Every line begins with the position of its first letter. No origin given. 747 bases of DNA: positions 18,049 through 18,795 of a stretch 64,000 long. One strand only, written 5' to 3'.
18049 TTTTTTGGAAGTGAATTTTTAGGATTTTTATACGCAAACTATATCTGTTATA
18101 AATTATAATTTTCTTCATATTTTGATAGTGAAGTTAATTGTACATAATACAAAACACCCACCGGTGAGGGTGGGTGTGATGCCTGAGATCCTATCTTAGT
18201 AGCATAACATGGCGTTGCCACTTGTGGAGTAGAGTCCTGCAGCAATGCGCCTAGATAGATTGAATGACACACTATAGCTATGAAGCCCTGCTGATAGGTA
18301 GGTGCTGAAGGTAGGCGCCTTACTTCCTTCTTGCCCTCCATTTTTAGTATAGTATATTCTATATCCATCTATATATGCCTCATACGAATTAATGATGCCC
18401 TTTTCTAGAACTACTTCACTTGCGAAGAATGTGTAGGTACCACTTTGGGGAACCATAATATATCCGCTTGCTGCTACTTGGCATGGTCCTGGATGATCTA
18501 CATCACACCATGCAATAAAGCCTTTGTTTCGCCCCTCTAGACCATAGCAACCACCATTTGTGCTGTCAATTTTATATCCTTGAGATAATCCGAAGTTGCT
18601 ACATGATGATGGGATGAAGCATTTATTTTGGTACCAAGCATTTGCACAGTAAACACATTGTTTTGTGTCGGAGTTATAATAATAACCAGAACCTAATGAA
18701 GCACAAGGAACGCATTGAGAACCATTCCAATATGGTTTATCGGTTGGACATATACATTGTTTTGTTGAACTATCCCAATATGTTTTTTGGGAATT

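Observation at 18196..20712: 838-aa modular pilin: type IV pilin N-terminal module fused to a mucin-like repeat, a cysteine-rich repeat array and a PA14-like lectin-type C-terminus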

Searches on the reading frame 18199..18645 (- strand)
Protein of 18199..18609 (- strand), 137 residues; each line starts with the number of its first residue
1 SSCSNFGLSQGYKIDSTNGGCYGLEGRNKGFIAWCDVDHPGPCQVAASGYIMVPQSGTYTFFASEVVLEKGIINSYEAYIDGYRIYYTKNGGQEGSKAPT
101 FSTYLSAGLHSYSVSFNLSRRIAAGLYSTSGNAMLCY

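Call 10: search_protein_families(library=pfam, proteins=[window:18199-18609:-], max_evalue=10)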
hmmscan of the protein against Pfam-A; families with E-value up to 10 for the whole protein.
seq(137 aa): 2 families
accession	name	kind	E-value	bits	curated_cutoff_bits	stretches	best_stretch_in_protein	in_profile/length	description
PF07691.17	PA14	-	0.007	16.6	24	1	41-62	44-66/147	PA14 domain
PF10528.15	GLEYA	-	0.031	15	26.2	1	47-66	5-24/91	GLEYA domain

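Call 64: predict_structure(alignment_id=A3)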
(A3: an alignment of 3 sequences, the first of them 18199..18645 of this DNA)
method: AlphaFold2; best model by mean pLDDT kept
length: 149 residues; sequences in the alignment: 3
mean_pLDDT: 71.9   pTM: 0.70
mean pLDDT of the five models: 71.9, 71.8, 70.9, 67.9, 67.6
residues with pLDDT >= 90: 17; 70-90: 72; 50-70: 43; < 50: 17
segments of 3 or more residues with pLDDT < 50: 1-11, 104-107
pLDDT, mean of each block of 10 residues (from residue 1): 35 73 81 59 57 76 89 69 74 88 54 86 88 72 78
secondary structure, 60 per line:
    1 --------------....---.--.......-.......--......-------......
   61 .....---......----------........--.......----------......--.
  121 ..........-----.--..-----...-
elements in order: H15-18 E25-31 E33-39 E42-47 E55-65 E69-74 E85-92 E95-101 E112-117 E120-130 E146-148

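Call 67: fold_search(model_id=the predicted structure, library=pdb)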
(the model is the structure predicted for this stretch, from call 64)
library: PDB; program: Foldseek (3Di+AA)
matches with E <= 10: 1562; with E <= 0.001: 16
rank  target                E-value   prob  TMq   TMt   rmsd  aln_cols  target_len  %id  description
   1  2w46_B                1.5e-04  1.00  0.45  0.48   6.8       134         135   16  CBM35 from Cellvibrio japonicus Abf62 (released 2009-01-27)
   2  2w3j                  2.2e-04  1.00  0.47  0.50   5.9       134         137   13  Structure of a family 35 carbohydrate binding module from an environmental isolate (released 2009-01-20)
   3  2w46_A                2.4e-04  1.00  0.45  0.47   6.6       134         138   14  CBM35 from Cellvibrio japonicus Abf62 (released 2009-01-27)
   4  7kmp                  2.4e-04  1.00  0.41  0.08  11.9       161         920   16  Crystal structure of the GH31 alpha-xylosidase (Xac1773) from Xanthomonas citri (released 2021-05-26)
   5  2w87_A                2.7e-04  1.00  0.41  0.43   7.0       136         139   14  Xyl-CBM35 in complex with glucuronic acid containing disaccharide. (released 2009-01-27)
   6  4qb1                  4.3e-04  1.00  0.46  0.52   6.0       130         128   11  Structure of CBM35 from Paenibacillus barcinonensis (released 2014-10-08)
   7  7knc                  4.5e-04  1.00  0.39  0.07  11.3       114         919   20  Crystal structure of the GH31 alpha-xylosidase (Xac1773) from Xanthomonas citri (released 2021-05-26)
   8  6m8m                  5.5e-04  1.00  0.44  0.38  10.4       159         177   17  PA14 sugar-binding domain from RTX adhesin (released 2019-09-04)
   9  2w1w_A                6.5e-04  1.00  0.44  0.49   7.1       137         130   10  Native structure of a family 35 carbohydrate binding module from Clostridium thermocellum (released 2009-01-20)
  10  3wnn_A                6.5e-04  1.00  0.34  0.10   8.3       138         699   17  D308A mutant of Bacillus circulans T-3040 cycloisomaltooligosaccharide glucanotransferase complexed with isomaltooctao (released 2014-02-05)
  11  2w47_A                8.8e-04  1.00  0.50  0.54   5.8       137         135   12  Clostridium thermocellum CBM35 in complex with delta-4,5- anhydrogalacturonic acid (released 2009-01-27)
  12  2w1w_B                8.8e-04  1.00  0.46  0.50   6.2       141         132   11  Native structure of a family 35 carbohydrate binding module from Clostridium thermocellum (released 2009-01-20)
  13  3wno_A                9.3e-04  1.00  0.39  0.11   7.8       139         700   16  D308A mutant of Bacillus circulans T-3040 cycloisomaltooligosaccharide glucanotransferase complexed with cycloisomalto (released 2014-02-05)
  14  5a3l_A                9.8e-04  1.00  0.48  0.36   4.9       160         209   14  Structure of Cea1A in complex with N-Acetylglucosamine (released 2016-06-29)
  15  4qb2                  9.8e-04  1.00  0.46  0.52   6.0       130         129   11  Structure of CBM35 in complex with glucuronic acid (released 2014-10-08)
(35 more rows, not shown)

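Call 68: search_protein_representatives(alignment_id=A3)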
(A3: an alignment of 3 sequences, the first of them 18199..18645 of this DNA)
Query: 3 sequences, 154 profile positions. Proteins with E-value up to 0.001 (for the whole library): 152; up to 1e-10: 20; up to 1e-30: 3. The best 150 are listed.
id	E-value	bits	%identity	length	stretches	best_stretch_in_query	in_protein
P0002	5.2e-73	260.2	-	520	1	1-154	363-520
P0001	3.1e-61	222.0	-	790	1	1-154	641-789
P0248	7.1e-57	207.8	-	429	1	1-154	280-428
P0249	9.3e-24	100.3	-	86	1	68-154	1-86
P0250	1.0e-21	93.6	-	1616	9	58-141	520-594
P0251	2.5e-19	85.9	-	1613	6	60-135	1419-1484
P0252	1.4e-18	83.5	-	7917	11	22-98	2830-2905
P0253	2.0e-18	83.0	-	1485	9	59-134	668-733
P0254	7.9e-16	74.5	-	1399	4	54-133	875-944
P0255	1.3e-15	73.8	-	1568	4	59-134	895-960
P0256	1.4e-15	73.7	-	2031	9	63-123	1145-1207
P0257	5.2e-14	68.6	-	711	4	56-132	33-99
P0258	5.8e-13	65.2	-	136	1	10-153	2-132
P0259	7.7e-13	64.8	-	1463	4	56-135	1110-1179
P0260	2.3e-12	63.3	-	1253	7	58-133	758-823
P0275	1.6e-08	50.8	-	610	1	39-153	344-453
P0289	2.1e-07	47.2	-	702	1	1-153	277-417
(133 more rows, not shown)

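Call 69: search_protein_families(library=pfam, proteins=[P0248, P0250, P0251, P0253, P0254, P0257, P0258, P0275, P0289], max_evalue=0.001)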
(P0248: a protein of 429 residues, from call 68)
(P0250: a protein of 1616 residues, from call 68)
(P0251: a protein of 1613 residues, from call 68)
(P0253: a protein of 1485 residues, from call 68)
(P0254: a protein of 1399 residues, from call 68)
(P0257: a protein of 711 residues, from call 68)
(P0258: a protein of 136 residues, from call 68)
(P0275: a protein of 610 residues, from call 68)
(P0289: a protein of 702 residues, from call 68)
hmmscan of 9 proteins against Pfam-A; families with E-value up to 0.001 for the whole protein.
P0248 (429 aa): 0 families

P0250 (1616 aa): 8 families
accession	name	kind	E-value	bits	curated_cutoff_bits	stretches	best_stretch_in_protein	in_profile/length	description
PF07691.17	PA14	-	8.7e-129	425.1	24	10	350-438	41-138/147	PA14 domain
PF10528.15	GLEYA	-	6.5e-17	62.1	26.2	0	853-887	1-36/91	GLEYA domain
PF08469.15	NPHI_C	-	1e-10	42.3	22.3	0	655-689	85-119/148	Nucleoside triphosphatase I C-terminal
PF08020.16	DUF1706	-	4e-07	30.6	24.2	0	1242-1274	56-87/166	Protein of unknown function (DUF1706)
PF16139.11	DUF4847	-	1.1e-06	29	25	0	994-1030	25-61/147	Domain of unknown function (DUF4847)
PF21602.3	GldM_3rd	-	2.5e-05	24.9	25.2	0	1168-1208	15-55/82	GldM third domain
PF16922.11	SLD5_C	-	4.5e-05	24.1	27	0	349-364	31-46/56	DNA replication complex GINS protein SLD5 C-terminus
PF01357.27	Expansin_C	-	0.00033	21.2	24.6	0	1575-1607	11-41/78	Expansin C-terminal domain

P0251 (1613 aa): 6 families
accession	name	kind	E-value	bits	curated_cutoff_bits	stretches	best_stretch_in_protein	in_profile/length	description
PF07691.17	PA14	-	3.6e-101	335.5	24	6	569-698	4-145/147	PA14 domain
PF10528.15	GLEYA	-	1.8e-29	102.3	26.2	4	1419-1494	2-88/91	GLEYA domain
PF13229.12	Beta_helix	-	1.8e-20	73.6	25.9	2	261-417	24-156/158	Right handed beta helix region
PF05048.19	NosD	-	2.4e-09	37.4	23.6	1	355-438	83-180/212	Periplasmic copper-binding protein (NosD)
PF18962.6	Por_Secre_tail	-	2.3e-08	34.6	27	1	1536-1609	2-73/75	Secretion system C-terminal sorting domain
PF12667.13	NigD_N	-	2.1e-06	28.3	24.3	0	621-650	5-34/67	NigD-like N-terminal OB domain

P0253 (1485 aa): 6 families
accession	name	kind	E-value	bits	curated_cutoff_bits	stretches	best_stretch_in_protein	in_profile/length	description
PF07691.17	PA14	-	5e-120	396.7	24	8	980-1071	44-145/147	PA14 domain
PF08305.17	NPCBM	-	7.9e-48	162.4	23.9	1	1245-1386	2-136/137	NPCBM/NEW2 domain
PF10528.15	GLEYA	-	1.6e-31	108.9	26.2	0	982-1018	1-37/91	GLEYA domain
PF18962.6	Por_Secre_tail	-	9e-10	39.2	27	1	1407-1482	1-74/75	Secretion system C-terminal sorting domain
PF20780.2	TssR_M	-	2.4e-09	37.2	25.7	0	373-397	49-73/86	TssR second domain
PF03422.21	CBM_6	-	4.3e-06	27.5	28.9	0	849-893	68-112/125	Carbohydrate binding module (family 6)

P0254 (1399 aa): 5 families
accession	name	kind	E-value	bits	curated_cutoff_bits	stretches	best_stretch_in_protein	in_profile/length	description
PF07691.17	PA14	-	9.6e-71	236.8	24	4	679-810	4-145/147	PA14 domain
PF10528.15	GLEYA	-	8.5e-16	58.5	26.2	0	721-751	1-32/91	GLEYA domain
PF13229.12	Beta_helix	-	1e-12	48.4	25.9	2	288-442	2-138/158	Right handed beta helix region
PF18962.6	Por_Secre_tail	-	3.6e-11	43.6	27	1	1325-1396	2-72/75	Secretion system C-terminal sorting domain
PF22301.2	AUDH_beta_propeller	-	4.7e-07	30.2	27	0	1069-1104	8-44/179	Aldos-2-ulose dehydratase, beta-propeller domain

P0257 (711 aa): 4 families
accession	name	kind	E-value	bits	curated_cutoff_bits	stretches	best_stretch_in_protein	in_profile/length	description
PF07691.17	PA14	-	1.6e-72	242.6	24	4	145-276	3-144/147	PA14 domain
PF10528.15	GLEYA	-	2.5e-14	53.8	26.2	0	188-220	1-34/91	GLEYA domain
PF18962.6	Por_Secre_tail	-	1.3e-12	48.3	27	1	633-707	1-73/75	Secretion system C-terminal sorting domain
PF22301.2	AUDH_beta_propeller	-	0.00012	22.4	27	0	377-409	8-40/179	Aldos-2-ulose dehydratase, beta-propeller domain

P0258 (136 aa): 0 families

P0275 (610 aa): 0 families

P0289 (702 aa): 0 families

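Call 71: find_encoding_contigs(protein=P0289, flank=8000, max_places=3)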
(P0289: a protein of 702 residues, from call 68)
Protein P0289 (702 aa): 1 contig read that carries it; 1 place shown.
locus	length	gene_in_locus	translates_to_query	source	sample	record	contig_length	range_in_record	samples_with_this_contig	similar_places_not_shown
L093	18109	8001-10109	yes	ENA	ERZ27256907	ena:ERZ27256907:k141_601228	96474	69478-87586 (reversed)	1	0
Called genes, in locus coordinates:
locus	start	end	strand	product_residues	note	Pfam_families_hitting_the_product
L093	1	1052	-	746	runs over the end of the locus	PF00580:UvrD-helicase, PF13245:AAA_19, PF13604:AAA_30 (faint), PF13361:UvrD_C, PF13538:UvrD_C_2 (weak)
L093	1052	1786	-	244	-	PF00899:ThiF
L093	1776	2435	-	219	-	PF01026:TatD_DNase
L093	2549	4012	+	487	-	PF02386:TrkH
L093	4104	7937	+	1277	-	PF05170:AsmA, PF05359:DUF748, PF05170:AsmA (weak)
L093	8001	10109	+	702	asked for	-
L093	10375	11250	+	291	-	PF00140:Sigma70_r1_2, PF04542:Sigma70_r2, PF04545:Sigma70_r4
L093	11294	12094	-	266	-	-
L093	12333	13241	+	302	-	PF00557:Peptidase_M24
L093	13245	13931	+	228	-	PF20582:UPF0758_N, PF12826:HHH_2 (weak), PF04002:RadC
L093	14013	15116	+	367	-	PF25919:BSH_CusB (faint), PF25917:BSH_RND, PF25973:BSH_CzcB (weak), PF25876:HH_MFP_RND (weak), PF25885:HH_EMRA (weak), PF25967:RND-MFP_C, PF25989:YknX_C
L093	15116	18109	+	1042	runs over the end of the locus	PF00873:ACR_tran, PF03176:MMPL, PF02355:SecD_SecF_C, PF03176:MMPL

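Call 72: find_encoding_contigs(protein=P0275, flank=8000, max_places=3)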
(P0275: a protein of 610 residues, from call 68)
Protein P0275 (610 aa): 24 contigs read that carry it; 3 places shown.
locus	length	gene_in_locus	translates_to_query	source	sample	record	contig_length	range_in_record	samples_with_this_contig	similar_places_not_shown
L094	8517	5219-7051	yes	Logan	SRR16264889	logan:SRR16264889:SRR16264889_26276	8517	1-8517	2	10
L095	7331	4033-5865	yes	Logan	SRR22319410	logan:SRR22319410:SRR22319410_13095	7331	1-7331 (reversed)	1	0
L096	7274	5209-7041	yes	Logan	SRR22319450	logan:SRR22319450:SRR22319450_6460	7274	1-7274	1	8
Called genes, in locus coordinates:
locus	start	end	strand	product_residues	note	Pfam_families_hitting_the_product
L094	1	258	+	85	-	?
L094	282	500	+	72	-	-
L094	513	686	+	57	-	-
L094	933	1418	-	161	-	PF03652:RuvX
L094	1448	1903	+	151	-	PF02502:LacAB_rpiB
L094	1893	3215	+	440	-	PF00464:SHMT, PF00155:Aminotran_1_2, PF01041:DegT_DnrJ_EryC1 (weak)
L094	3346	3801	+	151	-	PF22811:Zn_ribbon_NrdR, PF03477:ATP-cone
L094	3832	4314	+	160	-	PF01029:NusB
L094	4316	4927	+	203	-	-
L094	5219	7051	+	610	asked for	-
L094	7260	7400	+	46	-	-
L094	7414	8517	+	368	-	?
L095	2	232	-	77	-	?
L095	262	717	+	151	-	PF02502:LacAB_rpiB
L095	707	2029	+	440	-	PF00464:SHMT, PF00155:Aminotran_1_2, PF01041:DegT_DnrJ_EryC1 (weak)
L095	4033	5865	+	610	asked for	-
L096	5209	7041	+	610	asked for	-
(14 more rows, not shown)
